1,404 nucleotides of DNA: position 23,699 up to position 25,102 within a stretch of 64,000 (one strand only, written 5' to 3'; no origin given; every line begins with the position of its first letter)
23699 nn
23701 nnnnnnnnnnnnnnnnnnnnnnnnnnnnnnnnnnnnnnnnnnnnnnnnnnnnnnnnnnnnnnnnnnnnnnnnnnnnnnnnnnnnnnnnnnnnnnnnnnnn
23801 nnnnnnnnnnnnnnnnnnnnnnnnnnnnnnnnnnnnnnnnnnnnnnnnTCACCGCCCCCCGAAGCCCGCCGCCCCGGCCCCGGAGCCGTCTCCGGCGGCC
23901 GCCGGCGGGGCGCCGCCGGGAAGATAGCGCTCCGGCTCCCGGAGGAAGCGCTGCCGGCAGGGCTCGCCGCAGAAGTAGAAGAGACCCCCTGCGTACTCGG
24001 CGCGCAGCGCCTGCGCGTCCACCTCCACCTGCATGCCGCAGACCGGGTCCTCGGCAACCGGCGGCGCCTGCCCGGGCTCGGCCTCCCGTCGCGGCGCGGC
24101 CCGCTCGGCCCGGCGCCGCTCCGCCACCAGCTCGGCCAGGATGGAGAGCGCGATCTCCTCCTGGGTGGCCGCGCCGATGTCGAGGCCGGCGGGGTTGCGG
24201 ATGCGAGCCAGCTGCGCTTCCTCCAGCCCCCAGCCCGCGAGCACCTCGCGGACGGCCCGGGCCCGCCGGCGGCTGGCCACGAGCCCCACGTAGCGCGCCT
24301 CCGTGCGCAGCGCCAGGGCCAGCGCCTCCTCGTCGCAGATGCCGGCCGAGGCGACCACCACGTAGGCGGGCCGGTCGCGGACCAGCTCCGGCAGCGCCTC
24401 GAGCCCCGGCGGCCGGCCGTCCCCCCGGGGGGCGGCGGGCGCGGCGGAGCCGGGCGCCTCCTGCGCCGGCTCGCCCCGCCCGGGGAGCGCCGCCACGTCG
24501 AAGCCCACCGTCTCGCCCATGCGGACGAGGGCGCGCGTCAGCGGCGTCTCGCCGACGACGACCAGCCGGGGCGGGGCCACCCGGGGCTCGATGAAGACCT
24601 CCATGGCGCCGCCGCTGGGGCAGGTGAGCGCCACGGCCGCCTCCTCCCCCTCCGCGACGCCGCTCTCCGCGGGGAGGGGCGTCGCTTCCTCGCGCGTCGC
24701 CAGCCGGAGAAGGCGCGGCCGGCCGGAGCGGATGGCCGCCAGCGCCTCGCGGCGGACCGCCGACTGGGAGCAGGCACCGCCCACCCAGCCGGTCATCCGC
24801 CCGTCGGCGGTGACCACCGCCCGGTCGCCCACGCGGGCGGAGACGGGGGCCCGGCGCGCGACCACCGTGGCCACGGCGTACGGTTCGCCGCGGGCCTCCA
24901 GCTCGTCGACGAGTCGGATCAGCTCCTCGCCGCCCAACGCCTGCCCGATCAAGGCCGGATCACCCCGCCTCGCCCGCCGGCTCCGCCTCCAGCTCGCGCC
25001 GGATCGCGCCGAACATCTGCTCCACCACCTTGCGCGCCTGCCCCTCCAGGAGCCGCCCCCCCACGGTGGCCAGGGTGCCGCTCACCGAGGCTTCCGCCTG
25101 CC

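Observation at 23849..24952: XdhC/CoxI-type chaperone fused to a C-terminal YHS (TRASH-like) metal-binding domain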

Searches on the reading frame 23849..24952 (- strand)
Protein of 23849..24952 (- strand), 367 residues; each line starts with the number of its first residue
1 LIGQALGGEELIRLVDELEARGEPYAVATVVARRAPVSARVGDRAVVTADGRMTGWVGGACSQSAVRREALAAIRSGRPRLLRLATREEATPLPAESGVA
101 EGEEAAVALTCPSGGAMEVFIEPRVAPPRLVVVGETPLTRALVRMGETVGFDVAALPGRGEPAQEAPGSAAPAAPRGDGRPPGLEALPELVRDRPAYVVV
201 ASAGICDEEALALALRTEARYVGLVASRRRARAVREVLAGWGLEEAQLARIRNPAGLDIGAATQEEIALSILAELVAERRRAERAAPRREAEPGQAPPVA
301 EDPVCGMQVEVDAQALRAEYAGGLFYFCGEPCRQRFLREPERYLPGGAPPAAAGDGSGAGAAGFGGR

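Call 5: search_protein_families(library=pfam, proteins=[window:23849-24952:-], max_evalue=0.01)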
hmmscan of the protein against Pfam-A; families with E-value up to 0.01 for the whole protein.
window:23849-24952:- (367 aa): 3 families
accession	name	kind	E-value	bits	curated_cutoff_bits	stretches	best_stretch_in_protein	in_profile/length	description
PF13478.12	XdhC_C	-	3.1e-28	99.2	29.7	1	130-275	1-125/125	XdhC Rossmann domain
PF02625.21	XdhC_CoxI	-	2.2e-18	66.4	24.3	1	20-83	3-66/68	XdhC and CoxI family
PF04945.19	YHS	-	2.5e-12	47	30.3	1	301-345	2-45/47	YHS domain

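Call 6: search_protein_families(library=ncbifam, proteins=[window:23849-24952:-], max_evalue=0.01)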
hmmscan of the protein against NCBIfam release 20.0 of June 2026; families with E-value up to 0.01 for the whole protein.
window:23849-24952:- (367 aa): 2 families
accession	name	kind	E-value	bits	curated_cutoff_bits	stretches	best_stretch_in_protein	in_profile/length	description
NF045664.1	XdhC_rel_AOR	equivalog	1.7e-33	116.3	350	2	103-280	170-345/346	XdhC family aldehyde oxidoreductase maturation factor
TIGR02964.1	xanthine_xdhC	equivalog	2.8e-05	23.8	161.6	1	205-276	173-246/246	xanthine dehydrogenase accessory protein XdhC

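Call 9: find_homologous_proteins(query=window:23849-24952:-, max_evalue=0.00001)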
Query window:23849-24952:- (367 aa): 2750 proteins with E <= 0.00001 among 8000 candidates; the best 120 are listed.
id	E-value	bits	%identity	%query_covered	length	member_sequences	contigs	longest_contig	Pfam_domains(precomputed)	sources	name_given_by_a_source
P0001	2.6e-223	759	100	100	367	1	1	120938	PF02625.22,PF13478.13,PF04945.20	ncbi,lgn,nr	ncbi:MAG: XdhC family protein [Bacillota bacterium]|nr:XdhC family protein [Bacillota bacterium]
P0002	1.1e-97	346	57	95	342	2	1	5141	PF02625.22,PF13478.13,PF04945.20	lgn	-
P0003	4.6e-96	340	55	96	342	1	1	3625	PF02625.22,PF13478.13,PF04945.20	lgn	-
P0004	4.1e-89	317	52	93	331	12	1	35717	PF02625.22,PF13478.13,PF04945.20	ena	-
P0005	8.9e-86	307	50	94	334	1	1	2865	PF02625.22,PF13478.13,PF04945.20,PF24273.2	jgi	jgi:xanthine dehydrogenase accessory factor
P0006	1.1e-84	303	50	94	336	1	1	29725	PF02625.22,PF13478.13,PF04945.20,PF24273.2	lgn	-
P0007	5.0e-84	301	54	93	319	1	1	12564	PF02625.22,PF13478.13,PF04945.20,PF24273.2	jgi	jgi:xanthine dehydrogenase accessory factor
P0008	2.9e-83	298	49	93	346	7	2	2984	PF02625.22,PF13478.13,PF04945.20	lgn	-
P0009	8.5e-83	297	51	93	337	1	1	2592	PF02625.22,PF13478.13,PF04945.20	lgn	-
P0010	3.8e-82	295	50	94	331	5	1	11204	PF02625.22,PF13478.13,PF04945.20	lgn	-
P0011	1.1e-81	293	52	92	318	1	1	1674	PF02625.22,PF13478.13,PF04945.20,PF24273.2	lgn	-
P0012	6.3e-81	291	51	93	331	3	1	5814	PF02625.22,PF13478.13,PF04945.20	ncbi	-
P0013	6.6e-81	290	51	93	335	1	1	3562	PF02625.22,PF13478.13,PF04945.20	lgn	-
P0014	7.2e-81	290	49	94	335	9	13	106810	PF02625.22,PF13478.13,PF04945.20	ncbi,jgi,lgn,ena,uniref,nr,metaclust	ncbi:XdhC family protein [Thermoflexus sp.]|uniref:XdhC family protein n=1 Tax=Thermoflexus sp. TaxI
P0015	1.0e-80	290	50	93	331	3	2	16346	PF02625.22,PF13478.13,PF04945.20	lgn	-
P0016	1.2e-80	290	50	92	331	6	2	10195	PF02625.22,PF13478.13,PF04945.20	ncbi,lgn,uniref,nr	ncbi:XdhC family protein [Thermoflexus sp.]|uniref:XdhC family protein n=2 Tax=Thermoflexus sp. TaxI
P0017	1.5e-80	289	50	92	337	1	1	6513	PF02625.22,PF13478.13,PF04945.20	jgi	-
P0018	1.7e-80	289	49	93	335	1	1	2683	PF02625.22,PF13478.13,PF04945.20,PF24273.2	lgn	-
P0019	3.0e-80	288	51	94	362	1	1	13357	PF02625.22,PF13478.13,PF04945.20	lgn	-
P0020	3.7e-80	288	50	88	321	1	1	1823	PF02625.22,PF13478.13,PF04945.20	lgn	-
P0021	5.6e-80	287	51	97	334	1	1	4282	PF02625.22,PF13478.13,PF04945.20,PF24273.2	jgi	jgi:xanthine dehydrogenase accessory factor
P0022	7.7e-80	287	47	95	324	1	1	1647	PF02625.22,PF13478.13,PF04945.20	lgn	-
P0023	8.8e-80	287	48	92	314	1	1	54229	PF02625.22,PF13478.13,PF04945.20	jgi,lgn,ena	-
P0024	1.4e-79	286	50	92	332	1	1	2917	PF02625.22,PF13478.13,PF04945.20,PF24273.2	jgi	jgi:xanthine dehydrogenase accessory factor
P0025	1.5e-79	286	50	94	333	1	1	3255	PF02625.22,PF13478.13,PF04945.20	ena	-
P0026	1.6e-79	286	49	95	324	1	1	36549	PF02625.22,PF13478.13,PF04945.20,PF24273.2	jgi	jgi:xanthine dehydrogenase accessory factor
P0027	5.0e-79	284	50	92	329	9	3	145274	PF02625.22,PF13478.13,PF04945.20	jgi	jgi:xanthine dehydrogenase accessory factor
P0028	2.3e-78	282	50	94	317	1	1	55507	PF02625.22,PF13478.13,PF04945.20,PF24273.2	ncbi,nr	ncbi:YHS domain-containing protein [bacterium]|nr:MAG: YHS domain-containing protein [bacterium]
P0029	7.1e-78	281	50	92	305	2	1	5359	PF02625.22,PF13478.13,PF04945.20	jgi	jgi:xanthine dehydrogenase accessory factor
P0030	9.2e-78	280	48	94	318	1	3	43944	PF02625.22,PF13478.13,PF04945.20,PF24273.2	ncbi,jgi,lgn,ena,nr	ncbi:MAG TPA: XdhC family protein [Candidatus Dormibacteraeota bacterium]|nr:XdhC family protein [Ca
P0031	1.0e-77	280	49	94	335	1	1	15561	PF02625.22,PF13478.13,PF04945.20,PF24273.2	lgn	-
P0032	1.4e-77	280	49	89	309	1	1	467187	PF02625.22,PF13478.13,PF04945.20,PF24273.2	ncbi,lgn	-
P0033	1.8e-77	279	49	91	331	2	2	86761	PF02625.22,PF13478.13,PF04945.20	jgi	-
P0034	3.3e-77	278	49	96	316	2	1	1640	PF02625.22,PF13478.13,PF04945.20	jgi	jgi:xanthine dehydrogenase accessory factor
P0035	3.4e-77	278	48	92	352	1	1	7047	PF02625.22,PF13478.13,PF04945.20,PF24273.2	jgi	jgi:xanthine dehydrogenase accessory factor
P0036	4.6e-77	278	49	89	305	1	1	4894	PF02625.22,PF13478.13,PF04945.20,PF24273.2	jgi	-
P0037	5.6e-77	278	50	94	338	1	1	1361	PF02625.22,PF13478.13,PF04945.20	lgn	-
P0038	9.8e-76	273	49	91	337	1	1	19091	PF02625.22,PF13478.13,PF04945.20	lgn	-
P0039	9.8e-76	273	49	94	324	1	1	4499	PF02625.22,PF13478.13,PF04945.20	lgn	-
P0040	2.1e-75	272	49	93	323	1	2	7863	PF02625.22,PF13478.13,PF04945.20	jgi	jgi:xanthine dehydrogenase accessory factor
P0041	2.4e-75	272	51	96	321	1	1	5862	PF02625.22,PF13478.13,PF04945.20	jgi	jgi:xanthine dehydrogenase accessory factor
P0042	3.2e-75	272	47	88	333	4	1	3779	PF02625.22,PF13478.13,PF04945.20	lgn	-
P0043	5.4e-74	268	49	91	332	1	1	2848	PF02625.22,PF13478.13,PF04945.20,PF24273.2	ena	-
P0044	1.4e-73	266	50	87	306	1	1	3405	PF02625.22,PF13478.13,PF04945.20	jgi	jgi:xanthine dehydrogenase accessory factor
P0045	7.7e-72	261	50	90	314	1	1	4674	PF02625.22,PF13478.13,PF04945.20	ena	-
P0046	9.0e-71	257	47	91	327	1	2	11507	PF02625.22,PF13478.13,PF04945.20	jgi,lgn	jgi:xanthine dehydrogenase accessory factor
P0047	2.5e-70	256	47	91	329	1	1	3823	PF02625.22,PF13478.13,PF04945.20,PF24273.2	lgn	-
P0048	2.9e-70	256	49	89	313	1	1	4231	PF02625.22,PF13478.13,PF04945.20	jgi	jgi:xanthine dehydrogenase accessory factor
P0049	4.4e-70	255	43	92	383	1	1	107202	PF02625.22,PF13478.13,PF04945.20,PF24273.2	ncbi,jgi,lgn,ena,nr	ncbi:MAG: YHS domain-containing protein [Myxococcales bacterium]|nr:YHS domain-containing protein [M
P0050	5.6e-70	255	49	87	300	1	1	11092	PF02625.22,PF13478.13,PF04945.20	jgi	jgi:xanthine dehydrogenase accessory factor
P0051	8.1e-70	254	49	87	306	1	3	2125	PF02625.22,PF13478.13,PF04945.20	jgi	-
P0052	8.2e-70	254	51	87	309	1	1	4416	PF02625.22,PF13478.13,PF04945.20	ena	-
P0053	8.7e-70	254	51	87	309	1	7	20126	PF02625.22,PF13478.13,PF04945.20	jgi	jgi:xanthine dehydrogenase accessory factor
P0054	1.4e-69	253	50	87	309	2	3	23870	PF02625.22,PF13478.13,PF04945.20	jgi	jgi:xanthine dehydrogenase accessory factor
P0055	1.9e-69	253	50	87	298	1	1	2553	PF02625.22,PF13478.13,PF04945.20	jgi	jgi:xanthine dehydrogenase accessory factor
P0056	2.1e-69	253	49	87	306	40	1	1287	PF02625.22,PF13478.13,PF04945.20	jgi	jgi:xanthine dehydrogenase accessory factor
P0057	2.2e-69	253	50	92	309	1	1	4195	PF02625.22,PF13478.13,PF04945.20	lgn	-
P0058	6.9e-69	251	50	87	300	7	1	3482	PF02625.22,PF13478.13,PF04945.20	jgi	jgi:xanthine dehydrogenase accessory factor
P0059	1.1e-68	250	48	87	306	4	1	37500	PF02625.22,PF13478.13,PF04945.20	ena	-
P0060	1.1e-68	250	47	89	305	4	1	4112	PF02625.22,PF13478.13,PF04945.20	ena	-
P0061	1.5e-68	250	48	87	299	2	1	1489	PF02625.22,PF13478.13,PF04945.20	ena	-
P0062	1.6e-68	250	48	87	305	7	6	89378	PF02625.22,PF13478.13,PF04945.20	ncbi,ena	-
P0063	1.6e-68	250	48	87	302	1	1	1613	PF02625.22,PF13478.13,PF04945.20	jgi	jgi:xanthine dehydrogenase accessory factor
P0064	1.7e-68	250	50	89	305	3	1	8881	PF02625.22,PF13478.13,PF04945.20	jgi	jgi:xanthine dehydrogenase accessory factor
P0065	2.2e-68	249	50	87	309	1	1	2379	PF02625.22,PF13478.13,PF04945.20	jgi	jgi:xanthine dehydrogenase accessory factor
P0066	2.6e-68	249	50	88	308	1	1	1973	PF02625.22,PF13478.13,PF04945.20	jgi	jgi:xanthine dehydrogenase accessory factor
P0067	3.8e-68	249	47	90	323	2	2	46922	PF02625.22,PF13478.13,PF04945.20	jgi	jgi:xanthine dehydrogenase accessory factor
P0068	4.1e-68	248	50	87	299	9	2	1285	PF02625.22,PF13478.13,PF04945.20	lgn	-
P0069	5.5e-68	248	49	87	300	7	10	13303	PF02625.22,PF13478.13,PF04945.20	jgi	jgi:xanthine dehydrogenase accessory factor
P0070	7.8e-68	248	47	93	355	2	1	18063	PF02625.22,PF13478.13,PF04945.20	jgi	jgi:xanthine dehydrogenase accessory factor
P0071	1.0e-67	247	47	89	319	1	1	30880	PF02625.22,PF13478.13,PF04945.20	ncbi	-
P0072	1.3e-67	247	49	87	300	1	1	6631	PF02625.22,PF13478.13,PF04945.20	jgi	jgi:xanthine dehydrogenase accessory factor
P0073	1.5e-67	247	47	92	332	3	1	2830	PF02625.22,PF13478.13,PF04945.20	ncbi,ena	-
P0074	1.7e-67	246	49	87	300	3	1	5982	PF02625.22,PF13478.13,PF04945.20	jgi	jgi:xanthine dehydrogenase accessory factor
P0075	1.7e-67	246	50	90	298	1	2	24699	PF02625.22,PF13478.13,PF04945.20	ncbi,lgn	-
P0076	2.4e-67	246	44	89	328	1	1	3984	PF02625.22,PF13478.13,PF04945.20,PF24273.2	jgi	jgi:xanthine dehydrogenase accessory factor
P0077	2.5e-67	246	47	87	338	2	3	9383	PF02625.22,PF13478.13,PF04945.20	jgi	jgi:xanthine dehydrogenase accessory factor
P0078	2.6e-67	246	46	91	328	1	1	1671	PF02625.22,PF13478.13,PF04945.20,PF24273.2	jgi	-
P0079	3.4e-67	245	48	88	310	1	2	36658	PF02625.22,PF13478.13,PF04945.20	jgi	jgi:xanthine dehydrogenase accessory factor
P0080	3.4e-67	245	50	87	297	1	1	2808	PF02625.22,PF13478.13,PF04945.20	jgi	jgi:xanthine dehydrogenase accessory factor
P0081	4.1e-67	245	47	91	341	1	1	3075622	PF02625.22,PF13478.13,PF04945.20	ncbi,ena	-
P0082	4.5e-67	245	46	90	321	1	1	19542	PF02625.22,PF13478.13,PF04945.20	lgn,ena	-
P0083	4.9e-67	245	47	89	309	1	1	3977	PF02625.22,PF13478.13,PF04945.20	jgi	-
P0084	5.0e-67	245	47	89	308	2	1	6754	PF02625.22,PF13478.13,PF04945.20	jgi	jgi:xanthine dehydrogenase accessory factor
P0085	6.0e-67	245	49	87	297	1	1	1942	PF02625.22,PF13478.13,PF04945.20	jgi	jgi:xanthine dehydrogenase accessory factor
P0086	9.0e-67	244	45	92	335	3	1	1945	PF02625.22,PF13478.13,PF04945.20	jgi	jgi:xanthine dehydrogenase accessory factor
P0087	9.8e-67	244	49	87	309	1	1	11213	PF02625.22,PF13478.13,PF04945.20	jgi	jgi:xanthine dehydrogenase accessory factor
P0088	1.0e-66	244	49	87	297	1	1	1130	PF02625.22,PF13478.13,PF04945.20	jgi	jgi:xanthine dehydrogenase accessory factor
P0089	1.2e-66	244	51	87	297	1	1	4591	PF02625.22,PF13478.13,PF04945.20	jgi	jgi:xanthine dehydrogenase accessory factor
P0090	1.3e-66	243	48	87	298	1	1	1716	PF02625.22,PF13478.13,PF04945.20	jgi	jgi:xanthine dehydrogenase accessory factor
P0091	1.9e-66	243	45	90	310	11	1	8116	PF02625.22,PF13478.13,PF04945.20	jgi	jgi:xanthine dehydrogenase accessory factor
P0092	2.5e-66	243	47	87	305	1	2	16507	PF02625.22,PF13478.13,PF04945.20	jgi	jgi:xanthine dehydrogenase accessory factor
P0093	3.2e-66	242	49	87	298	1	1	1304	PF02625.22,PF13478.13,PF04945.20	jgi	jgi:xanthine dehydrogenase accessory factor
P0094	3.5e-66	242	49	87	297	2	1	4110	PF02625.22,PF13478.13,PF04945.20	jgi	jgi:xanthine dehydrogenase accessory factor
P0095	4.0e-66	242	49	87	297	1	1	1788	PF02625.22,PF13478.13,PF04945.20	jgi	jgi:xanthine dehydrogenase accessory factor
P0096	4.1e-66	242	46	90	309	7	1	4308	PF02625.22,PF13478.13,PF04945.20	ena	-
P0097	4.2e-66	242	48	92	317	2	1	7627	PF02625.22,PF13478.13,PF04945.20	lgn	-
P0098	4.3e-66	242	44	93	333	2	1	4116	PF02625.22,PF13478.13,PF04945.20,PF24273.2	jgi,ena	jgi:xanthine dehydrogenase accessory factor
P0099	4.3e-66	242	47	87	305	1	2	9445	PF02625.22,PF13478.13,PF04945.20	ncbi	-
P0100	5.1e-66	242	50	87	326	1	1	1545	PF02625.22,PF13478.13,PF04945.20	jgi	-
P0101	5.4e-66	241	50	87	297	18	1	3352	PF02625.22,PF13478.13,PF04945.20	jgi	jgi:xanthine dehydrogenase accessory factor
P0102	8.4e-66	241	47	87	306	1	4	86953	PF02625.22,PF13478.13,PF04945.20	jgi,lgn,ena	-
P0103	8.4e-66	241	48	88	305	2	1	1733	PF02625.22,PF13478.13,PF04945.20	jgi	jgi:xanthine dehydrogenase accessory factor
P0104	8.4e-66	241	45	88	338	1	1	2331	PF02625.22,PF13478.13,PF04945.20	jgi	jgi:xanthine dehydrogenase accessory factor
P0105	8.5e-66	241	44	90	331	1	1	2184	PF02625.22,PF13478.13,PF04945.20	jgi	jgi:xanthine dehydrogenase accessory factor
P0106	8.5e-66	241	45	89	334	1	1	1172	PF02625.22,PF13478.13,PF04945.20,PF24273.2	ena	-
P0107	1.0e-65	241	45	91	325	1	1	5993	PF02625.22,PF13478.13,PF04945.20,PF24273.2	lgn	-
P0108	1.1e-65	240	46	88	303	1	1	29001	PF02625.22,PF13478.13,PF04945.20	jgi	jgi:xanthine dehydrogenase accessory factor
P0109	1.3e-65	240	47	87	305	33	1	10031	PF02625.22,PF13478.13,PF04945.20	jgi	jgi:xanthine dehydrogenase accessory factor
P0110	3.2e-65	239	48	87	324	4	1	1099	PF02625.22,PF13478.13,PF04945.20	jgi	-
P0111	3.8e-65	239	48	86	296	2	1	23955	PF02625.22,PF13478.13,PF04945.20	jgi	jgi:xanthine dehydrogenase accessory factor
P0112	3.9e-65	239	46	89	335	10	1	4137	PF02625.22,PF13478.13,PF04945.20,PF24273.2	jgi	jgi:xanthine dehydrogenase accessory factor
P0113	3.9e-65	239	47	89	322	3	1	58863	PF02625.22,PF13478.13,PF04945.20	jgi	-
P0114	4.1e-65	239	49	87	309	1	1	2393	PF02625.22,PF13478.13,PF04945.20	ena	-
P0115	5.8e-65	238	46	87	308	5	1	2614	PF02625.22,PF13478.13,PF04945.20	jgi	jgi:xanthine dehydrogenase accessory factor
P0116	5.8e-65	238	48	87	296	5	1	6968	PF02625.22,PF13478.13,PF04945.20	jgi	jgi:xanthine dehydrogenase accessory factor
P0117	5.9e-65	238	41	92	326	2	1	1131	PF02625.22,PF13478.13,PF04945.20,PF24273.2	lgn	-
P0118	6.1e-65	238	48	87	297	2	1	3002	PF02625.22,PF13478.13,PF04945.20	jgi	jgi:xanthine dehydrogenase accessory factor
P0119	6.4e-65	238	47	92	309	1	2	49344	PF02625.22,PF13478.13,PF04945.20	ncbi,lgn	-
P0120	8.0e-65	238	45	87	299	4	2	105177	PF02625.22,PF13478.13,PF04945.20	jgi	jgi:xanthine dehydrogenase accessory factor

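Call 13: find_encoding_contigs(protein=P0001, flank=10000, max_places=2)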
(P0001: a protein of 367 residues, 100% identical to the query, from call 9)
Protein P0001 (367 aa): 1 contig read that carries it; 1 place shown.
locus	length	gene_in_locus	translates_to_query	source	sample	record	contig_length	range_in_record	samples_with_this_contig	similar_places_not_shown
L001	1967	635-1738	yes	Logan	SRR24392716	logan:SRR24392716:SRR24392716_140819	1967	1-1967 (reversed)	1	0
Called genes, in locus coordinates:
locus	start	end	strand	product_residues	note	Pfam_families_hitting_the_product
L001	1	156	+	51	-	?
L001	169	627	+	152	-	PF06240:COXG, PF10604:Polyketide_cyc2 (weak)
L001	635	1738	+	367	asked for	PF02625:XdhC_CoxI, PF13478:XdhC_C, PF04945:YHS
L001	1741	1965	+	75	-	?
